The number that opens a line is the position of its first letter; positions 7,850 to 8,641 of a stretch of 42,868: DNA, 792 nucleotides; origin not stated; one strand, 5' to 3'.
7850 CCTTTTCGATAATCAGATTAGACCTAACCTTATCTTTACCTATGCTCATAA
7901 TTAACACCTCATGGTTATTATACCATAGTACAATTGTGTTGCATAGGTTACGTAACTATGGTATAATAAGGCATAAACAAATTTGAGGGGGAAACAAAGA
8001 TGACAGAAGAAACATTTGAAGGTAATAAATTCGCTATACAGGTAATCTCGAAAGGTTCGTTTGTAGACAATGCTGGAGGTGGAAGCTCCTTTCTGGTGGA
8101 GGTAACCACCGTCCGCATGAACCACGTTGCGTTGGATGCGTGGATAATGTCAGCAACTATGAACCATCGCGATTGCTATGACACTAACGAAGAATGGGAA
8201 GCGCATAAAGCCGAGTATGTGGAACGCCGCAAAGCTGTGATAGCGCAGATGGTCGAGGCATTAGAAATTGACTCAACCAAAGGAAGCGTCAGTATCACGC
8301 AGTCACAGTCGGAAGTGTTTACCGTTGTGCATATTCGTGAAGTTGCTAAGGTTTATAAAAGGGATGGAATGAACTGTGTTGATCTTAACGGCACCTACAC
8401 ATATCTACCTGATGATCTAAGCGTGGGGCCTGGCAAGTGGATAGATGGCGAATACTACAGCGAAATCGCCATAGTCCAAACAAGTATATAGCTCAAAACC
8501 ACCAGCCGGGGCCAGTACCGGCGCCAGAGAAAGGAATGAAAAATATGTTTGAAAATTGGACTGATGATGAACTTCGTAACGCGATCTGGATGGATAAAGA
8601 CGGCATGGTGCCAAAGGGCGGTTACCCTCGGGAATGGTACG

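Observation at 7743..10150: A self-contained plus-strand cassette with its own RHH regulator and recombinase lies between the tail and lysis modules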

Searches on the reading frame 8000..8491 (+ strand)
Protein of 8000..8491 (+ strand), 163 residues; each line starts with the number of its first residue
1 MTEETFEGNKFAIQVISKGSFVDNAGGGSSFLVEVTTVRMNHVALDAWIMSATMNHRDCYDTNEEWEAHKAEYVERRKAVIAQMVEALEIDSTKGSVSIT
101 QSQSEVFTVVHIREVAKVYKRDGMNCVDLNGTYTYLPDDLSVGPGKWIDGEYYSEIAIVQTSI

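Call 10: search_protein_families(library=pfam, proteins=[window:8000-8491:+], max_evalue=0.1)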
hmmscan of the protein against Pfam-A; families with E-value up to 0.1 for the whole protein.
window:8000-8491:+ (163 aa): 1 family
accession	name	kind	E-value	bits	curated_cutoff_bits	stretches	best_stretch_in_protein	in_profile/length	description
PF18138.6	bacHORMA_1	-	0.044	14.1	35.6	1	98-132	2-36/169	Bacterial HORMA domain family 1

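Call 11: search_protein_families(library=phrogs, proteins=[window:8000-8491:+], max_evalue=0.1)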
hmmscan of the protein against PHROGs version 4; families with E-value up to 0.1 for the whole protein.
window:8000-8491:+ (163 aa): 1 family
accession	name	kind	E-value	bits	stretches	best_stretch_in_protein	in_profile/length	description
phrog_25493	-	unknown function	0.082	14.5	0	89-120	40-71/90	-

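Call 14: find_encoding_contigs(protein=window:8000-8491:+, flank=10000, max_places=10)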
Protein window:8000-8491:+ (163 aa): 5 contigs read that carry it; 4 places shown.
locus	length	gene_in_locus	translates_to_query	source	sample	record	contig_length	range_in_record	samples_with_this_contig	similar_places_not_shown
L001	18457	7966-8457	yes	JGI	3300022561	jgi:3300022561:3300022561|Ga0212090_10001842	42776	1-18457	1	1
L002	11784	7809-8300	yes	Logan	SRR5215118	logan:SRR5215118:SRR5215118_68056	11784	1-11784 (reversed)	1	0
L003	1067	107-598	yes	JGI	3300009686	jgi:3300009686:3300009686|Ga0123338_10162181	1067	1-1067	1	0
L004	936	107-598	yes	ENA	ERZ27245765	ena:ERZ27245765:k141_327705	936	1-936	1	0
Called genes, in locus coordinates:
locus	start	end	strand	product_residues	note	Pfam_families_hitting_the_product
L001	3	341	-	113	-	?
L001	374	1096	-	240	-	-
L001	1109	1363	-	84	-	PF04014:MazE_antitoxin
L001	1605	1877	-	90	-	-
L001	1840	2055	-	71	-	-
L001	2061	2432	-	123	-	-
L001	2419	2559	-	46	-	-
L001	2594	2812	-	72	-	PF12728:HTH_17 (weak)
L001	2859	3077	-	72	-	-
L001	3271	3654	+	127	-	PF12844:HTH_19, PF13560:HTH_31, PF01381:HTH_3, PF13443:HTH_26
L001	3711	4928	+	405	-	PF14657:Arm-DNA-bind_4, PF14659:Phage_int_SAM_3 (weak), PF00589:Phage_integrase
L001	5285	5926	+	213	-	-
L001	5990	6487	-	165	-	-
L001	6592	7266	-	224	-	PF01510:Amidase_2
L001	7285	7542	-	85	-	PF10779:XhlA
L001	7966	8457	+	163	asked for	-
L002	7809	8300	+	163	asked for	-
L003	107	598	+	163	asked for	-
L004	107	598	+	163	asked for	-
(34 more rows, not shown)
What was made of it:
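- Checked: The public gene call merges the two small ORFs into one 145-aa ORF (8567-9004, call 14).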

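Call 15: find_homologous_proteins(query=window:8000-8491:+, max_evalue=0.001)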
Query window:8000-8491:+ (163 aa): 77 proteins with E <= 0.001 among 105 candidates.
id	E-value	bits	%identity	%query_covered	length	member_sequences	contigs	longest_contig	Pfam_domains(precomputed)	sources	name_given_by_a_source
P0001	9.8e-102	355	99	100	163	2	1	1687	-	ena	-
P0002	2.8e-89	315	86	100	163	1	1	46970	-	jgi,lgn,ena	-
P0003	1.3e-77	277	78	97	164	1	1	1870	-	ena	-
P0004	1.4e-77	277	76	100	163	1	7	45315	-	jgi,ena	-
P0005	5.7e-76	272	77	97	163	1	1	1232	-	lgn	-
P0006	1.6e-63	231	67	97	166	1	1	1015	-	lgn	-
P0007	2.0e-56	208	83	71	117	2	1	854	-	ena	-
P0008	1.3e-53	199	83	71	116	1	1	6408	-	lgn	-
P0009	4.2e-52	194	82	67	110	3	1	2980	-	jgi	jgi:hypothetical protein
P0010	1.4e-51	192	78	71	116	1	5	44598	-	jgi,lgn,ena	-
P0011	1.3e-49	186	77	69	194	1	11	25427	-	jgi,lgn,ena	-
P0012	5.2e-48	181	74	71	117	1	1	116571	-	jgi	jgi:hypothetical protein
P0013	1.9e-47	179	74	71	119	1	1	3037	-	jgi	jgi:hypothetical protein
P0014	2.0e-47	179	72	71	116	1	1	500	-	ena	-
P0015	1.0e-46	177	75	69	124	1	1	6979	-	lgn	-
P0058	1.3e-32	131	58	68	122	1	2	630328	-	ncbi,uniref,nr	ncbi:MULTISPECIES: hypothetical protein [unclassified Dehalobacter]|uniref:hypothetical protein n=1 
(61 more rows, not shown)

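Call 16: find_encoding_contigs(protein=P0004, flank=7000, max_places=3)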
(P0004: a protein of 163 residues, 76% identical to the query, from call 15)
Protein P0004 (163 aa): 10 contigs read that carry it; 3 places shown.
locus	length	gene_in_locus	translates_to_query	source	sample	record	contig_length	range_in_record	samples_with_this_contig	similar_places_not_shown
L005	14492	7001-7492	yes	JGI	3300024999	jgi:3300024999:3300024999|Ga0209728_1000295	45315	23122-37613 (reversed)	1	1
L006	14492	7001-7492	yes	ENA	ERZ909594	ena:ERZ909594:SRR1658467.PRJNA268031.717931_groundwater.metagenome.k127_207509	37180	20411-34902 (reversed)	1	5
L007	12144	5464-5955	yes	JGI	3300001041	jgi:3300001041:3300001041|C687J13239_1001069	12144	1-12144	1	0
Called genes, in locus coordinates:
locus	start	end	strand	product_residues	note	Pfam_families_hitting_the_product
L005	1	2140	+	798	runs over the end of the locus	-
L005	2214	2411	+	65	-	-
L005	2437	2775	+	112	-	-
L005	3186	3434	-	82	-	-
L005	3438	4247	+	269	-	PF22769:DCD, PF00692:dUTPase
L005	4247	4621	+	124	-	-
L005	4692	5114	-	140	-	-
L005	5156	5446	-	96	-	PF20137:BubE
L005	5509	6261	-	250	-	PF01510:Amidase_2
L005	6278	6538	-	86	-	-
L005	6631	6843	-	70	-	PF13443:HTH_26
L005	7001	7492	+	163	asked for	-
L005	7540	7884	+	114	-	-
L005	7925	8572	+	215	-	PF00589:Phage_integrase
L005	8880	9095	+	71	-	-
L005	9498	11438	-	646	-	-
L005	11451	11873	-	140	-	-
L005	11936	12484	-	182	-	-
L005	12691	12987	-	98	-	-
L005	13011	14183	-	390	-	-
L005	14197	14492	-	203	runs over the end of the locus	PF11041:Phage_Wedge1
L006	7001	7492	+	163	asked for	-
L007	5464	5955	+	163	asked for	-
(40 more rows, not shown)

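Call 17: find_encoding_contigs(protein=P0010, flank=7000, max_places=3)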
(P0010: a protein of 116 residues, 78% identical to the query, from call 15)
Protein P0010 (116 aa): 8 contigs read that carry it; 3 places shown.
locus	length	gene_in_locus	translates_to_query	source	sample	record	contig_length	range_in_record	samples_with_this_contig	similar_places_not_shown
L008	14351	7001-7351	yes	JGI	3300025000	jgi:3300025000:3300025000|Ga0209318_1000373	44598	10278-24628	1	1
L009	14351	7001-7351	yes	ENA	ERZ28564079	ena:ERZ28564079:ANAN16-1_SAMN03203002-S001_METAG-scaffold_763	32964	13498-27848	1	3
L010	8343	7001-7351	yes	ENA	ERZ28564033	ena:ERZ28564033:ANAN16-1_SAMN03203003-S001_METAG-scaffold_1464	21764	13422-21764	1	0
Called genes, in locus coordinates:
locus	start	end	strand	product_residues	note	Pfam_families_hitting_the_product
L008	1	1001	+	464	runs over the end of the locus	PF01580:FtsK_SpoIIIE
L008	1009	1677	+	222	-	PF13814:Replic_Relax (faint)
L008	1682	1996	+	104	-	-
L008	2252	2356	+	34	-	-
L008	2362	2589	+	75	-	-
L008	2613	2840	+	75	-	-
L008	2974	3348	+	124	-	PF07410:Phage_Gp111 (weak)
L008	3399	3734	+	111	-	-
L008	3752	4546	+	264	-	PF18780:HNH_repeat (faint)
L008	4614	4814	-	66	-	-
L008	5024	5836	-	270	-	PF01520:Amidase_3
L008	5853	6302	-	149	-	-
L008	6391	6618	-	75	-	-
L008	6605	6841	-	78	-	PF13443:HTH_26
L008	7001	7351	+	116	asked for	-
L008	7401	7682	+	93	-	-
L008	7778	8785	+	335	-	PF02899:Phage_int_SAM_1, PF13495:Phage_int_SAM_4, PF00589:Phage_integrase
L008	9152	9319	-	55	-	-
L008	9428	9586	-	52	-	-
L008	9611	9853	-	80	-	-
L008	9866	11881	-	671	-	-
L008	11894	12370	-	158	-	-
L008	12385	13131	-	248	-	PF11041:Phage_Wedge1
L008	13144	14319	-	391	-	PF04865:Baseplate_J (weak)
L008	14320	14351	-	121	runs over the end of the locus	PF10934:Sheath_initiator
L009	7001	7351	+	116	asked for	-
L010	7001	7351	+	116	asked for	-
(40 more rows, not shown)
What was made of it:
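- L008-type relatives carry FtsK plus Replic_Relax (call 17).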

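Call 18: find_encoding_contigs(protein=P0058, flank=7000, max_places=3)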
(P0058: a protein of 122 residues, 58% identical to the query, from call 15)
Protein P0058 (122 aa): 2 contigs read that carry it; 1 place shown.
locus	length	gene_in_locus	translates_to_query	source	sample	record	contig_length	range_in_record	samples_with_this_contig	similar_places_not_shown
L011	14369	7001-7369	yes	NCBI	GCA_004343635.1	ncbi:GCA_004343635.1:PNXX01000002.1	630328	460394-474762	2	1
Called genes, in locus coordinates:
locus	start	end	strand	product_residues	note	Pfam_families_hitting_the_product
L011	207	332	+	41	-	PF13556:HTH_30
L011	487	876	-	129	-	-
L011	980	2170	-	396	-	PF07690:MFS_1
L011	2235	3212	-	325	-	PF01208:URO-D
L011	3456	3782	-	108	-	PF02492:cobW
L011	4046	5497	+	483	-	PF13556:HTH_30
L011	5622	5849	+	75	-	-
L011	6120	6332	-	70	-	-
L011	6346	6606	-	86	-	PF05016:ParE_toxin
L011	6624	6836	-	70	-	PF13443:HTH_26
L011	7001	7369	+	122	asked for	-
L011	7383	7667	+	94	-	-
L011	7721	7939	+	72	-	PF12989:DUF3873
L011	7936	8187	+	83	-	-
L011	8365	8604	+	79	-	-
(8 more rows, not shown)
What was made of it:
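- In one Dehalobacter prophage the neighbouring genes include a ParE toxin (call 18).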

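Call 22: search_protein_families(library=ncbifam, proteins=[window:8000-8491:+], max_evalue=0.01)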
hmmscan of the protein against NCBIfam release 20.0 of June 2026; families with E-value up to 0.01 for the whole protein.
window:8000-8491:+ (163 aa): 0 families

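Call 23: search_protein_families(library=padloc, proteins=[window:8000-8491:+], max_evalue=0.1)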
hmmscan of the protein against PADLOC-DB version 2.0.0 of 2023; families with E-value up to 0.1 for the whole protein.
window:8000-8491:+ (163 aa): 1 family
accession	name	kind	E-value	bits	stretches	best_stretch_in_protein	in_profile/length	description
PDLC02891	DpdH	-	0.021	11.1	1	46-99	755-809/1009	DpdH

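Call 29: find_related_loci(query=A1, collection=viral_contigs, flank=8000)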
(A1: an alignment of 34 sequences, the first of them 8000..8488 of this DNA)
Query A1 (163 aa) in viral_contigs; peptide patterns used: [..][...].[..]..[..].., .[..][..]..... (x = any residue, [..] = any of these).
37 stretches matched a pattern; 20 encode a relative of the query (tblastn E <= 1e-3); 20 distinct loci.
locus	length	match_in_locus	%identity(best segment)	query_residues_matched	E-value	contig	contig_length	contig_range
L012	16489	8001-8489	76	1-163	2e-86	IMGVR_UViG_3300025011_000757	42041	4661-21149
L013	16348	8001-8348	78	1-116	3e-59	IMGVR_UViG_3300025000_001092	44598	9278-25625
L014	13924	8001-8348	78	1-116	3e-59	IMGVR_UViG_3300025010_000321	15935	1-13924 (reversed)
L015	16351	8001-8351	74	1-116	4e-55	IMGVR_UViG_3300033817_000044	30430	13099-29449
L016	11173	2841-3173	66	6-115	2e-44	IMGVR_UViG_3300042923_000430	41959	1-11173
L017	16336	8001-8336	61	6-116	4e-44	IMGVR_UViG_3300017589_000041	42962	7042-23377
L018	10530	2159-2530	48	1-123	2e-35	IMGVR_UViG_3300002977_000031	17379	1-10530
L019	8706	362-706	53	6-115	9e-35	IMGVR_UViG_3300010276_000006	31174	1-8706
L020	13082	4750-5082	52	9-112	2e-34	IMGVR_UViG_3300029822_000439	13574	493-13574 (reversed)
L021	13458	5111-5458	46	10-117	1e-29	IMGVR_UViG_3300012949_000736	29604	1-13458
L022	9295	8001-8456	31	6-145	3e-19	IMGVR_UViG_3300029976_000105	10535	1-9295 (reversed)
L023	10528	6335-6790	31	6-145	3e-19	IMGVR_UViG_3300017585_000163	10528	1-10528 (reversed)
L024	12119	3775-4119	35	4-114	2e-18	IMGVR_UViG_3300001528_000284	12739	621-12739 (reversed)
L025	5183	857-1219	38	1-112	4e-18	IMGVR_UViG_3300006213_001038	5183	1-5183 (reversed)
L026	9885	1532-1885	35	1-112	1e-17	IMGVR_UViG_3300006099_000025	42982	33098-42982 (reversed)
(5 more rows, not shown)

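Call 37: predict_structure(alignment_id=A1)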
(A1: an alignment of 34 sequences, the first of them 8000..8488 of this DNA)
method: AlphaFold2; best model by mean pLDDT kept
length: 163 residues; sequences in the alignment: 34
mean_pLDDT: 83.9   pTM: 0.72
mean pLDDT of the five models: 83.9, 83.1, 79.0, 77.9, 77.7
residues with pLDDT >= 90: 76; 70-90: 68; 50-70: 11; < 50: 8
segments of 3 or more residues with pLDDT < 50: 158-163
pLDDT, mean of each block of 10 residues (from residue 1): 68 93 78 93 93 89 94 92 92 87 89 86 79 78 79 66 37
secondary structure, 60 per line:
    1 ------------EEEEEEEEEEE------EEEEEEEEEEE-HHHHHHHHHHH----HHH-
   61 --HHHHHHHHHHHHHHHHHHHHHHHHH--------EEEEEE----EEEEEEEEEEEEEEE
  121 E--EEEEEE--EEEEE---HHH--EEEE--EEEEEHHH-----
elements in order: E13-23 E30-40 H42-52 H63-87 E96-101 E106-121 E124-129 E132-136 E145-148 E151-155
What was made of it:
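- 8000..8491 (+): ORF1, 163 aa. Residues 1-116 belong to an uncharacterised phage protein family. Residues 117-163 are a separable beta-rich extension. Call 37: AlphaFold2 model, pLDDT 84.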

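Call 38: search_protein_representatives(alignment_id=A1)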
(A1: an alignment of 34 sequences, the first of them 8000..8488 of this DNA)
Query: 34 sequences, 117 profile positions. Proteins with E-value up to 0.001 (for the whole library): 239; up to 1e-10: 159; up to 1e-30: 26. The best 150 are listed.
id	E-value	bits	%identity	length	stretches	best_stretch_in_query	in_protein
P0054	2.3e-52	192.6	-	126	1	1-116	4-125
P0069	4.2e-48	178.8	-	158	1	3-116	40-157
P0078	9.3e-45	168.0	-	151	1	4-116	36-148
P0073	3.4e-44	166.2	-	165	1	2-116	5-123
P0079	6.3e-43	162.1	-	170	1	3-115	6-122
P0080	1.3e-41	157.9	-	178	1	4-116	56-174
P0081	8.2e-41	155.3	-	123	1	2-114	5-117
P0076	9.1e-41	155.1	-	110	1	9-116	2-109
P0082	4.0e-40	153.1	-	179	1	8-116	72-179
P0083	5.3e-39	149.5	-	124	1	7-115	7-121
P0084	5.5e-39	149.4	-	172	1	8-116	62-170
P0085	1.9e-38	147.6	-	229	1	4-116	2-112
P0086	6.7e-38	145.9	-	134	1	7-116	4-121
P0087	3.0e-35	137.3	-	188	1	4-115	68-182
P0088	4.0e-35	137.0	-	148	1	8-116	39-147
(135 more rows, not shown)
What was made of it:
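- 8000..8491 (+): Calls 15 and 38 (77 homologues; 239 clusters at 50% identity).
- The ORF1 family is widespread in phages and uncharacterised (call 38).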

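Call 41: fold_search(model_id=the predicted structure, library=pdb)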
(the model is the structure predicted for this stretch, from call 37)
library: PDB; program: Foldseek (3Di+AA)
matches with E <= 10: 361; with E <= 0.001: 0
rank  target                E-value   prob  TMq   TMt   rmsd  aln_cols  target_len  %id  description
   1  7obb_A                1.5e-01  0.20  0.25  0.04  26.3       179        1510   12  Cryo-EM structure of human RNA Polymerase I Open Complex (released 2021-12-08)
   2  1t11_B                2.0e-01  0.30  0.20  0.12   9.3       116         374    9  Trigger Factor (released 2004-09-21)
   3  7ob9_A                3.0e-01  0.51  0.31  0.04  13.3       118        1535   12  Cryo-EM structure of human RNA Polymerase I in elongation state (released 2021-12-08)
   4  6dk7_G                3.2e-01  0.44  0.25  0.19   9.1       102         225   14  RetS histidine kinase region with cobalt (released 2019-03-20)
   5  7rzw_B                3.8e-01  0.51  0.28  0.07   7.7       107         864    6  CryoEM structure of Arabidopsis thaliana phytochrome B (released 2022-04-13)
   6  8fwm_AS               4.0e-01  0.16  0.18  0.18  11.5       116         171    8  Structure of tail-neck junction of Agrobacterium phage Milano (released 2023-12-06)
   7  1b3q_A                4.4e-01  0.20  0.24  0.13  15.3       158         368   11  CRYSTAL STRUCTURE OF CHEA-289, A SIGNAL TRANSDUCING HISTIDINE KINASE (released 1999-12-15)
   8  3fz2_C                5.6e-01  0.23  0.25  0.29   7.6       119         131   12  Crystal structure of the tail terminator protein from phage lambda (gpU-D74A) (released 2009-05-26)
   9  1i1a_A                6.6e-01  0.28  0.25  0.16  17.5       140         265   11  CRYSTAL STRUCTURE OF THE NEONATAL FC RECEPTOR COMPLEXED WITH A HETERODIMERIC FC (released 2001-02-14)
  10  8bcp_B                6.6e-01  0.12  0.22  0.22  11.6       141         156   11  Cryo-EM structure of the proximal end of bacteriophage T5 tail : p142 tail terminator protein hexamer and pb6 tail tub (released 2023-11-01)
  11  3d6w_A                7.0e-01  0.30  0.20  0.28  14.5        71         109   10  LytTr DNA-binding domain of putative methyl-accepting/DNA response regulator from Bacillus cereus. (released 2008-07-15)
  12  3puf_G                7.0e-01  0.11  0.18  0.13  12.6       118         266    8  Crystal structure of human RNase H2 complex (released 2010-12-22)
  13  7oba_A                7.4e-01  0.16  0.27  0.04  22.2       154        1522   10  Cryo-EM structure of human RNA Polymerase I in complex with RRN3 (released 2021-12-08)
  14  9r2v_E                7.4e-01  0.15  0.17  0.19  11.2       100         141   13  De novo designed M16 protein fold (released 2025-05-14)
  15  8bcp_A                7.4e-01  0.12  0.22  0.23  10.4       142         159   10  Cryo-EM structure of the proximal end of bacteriophage T5 tail : p142 tail terminator protein hexamer and pb6 tail tub (released 2023-11-01)
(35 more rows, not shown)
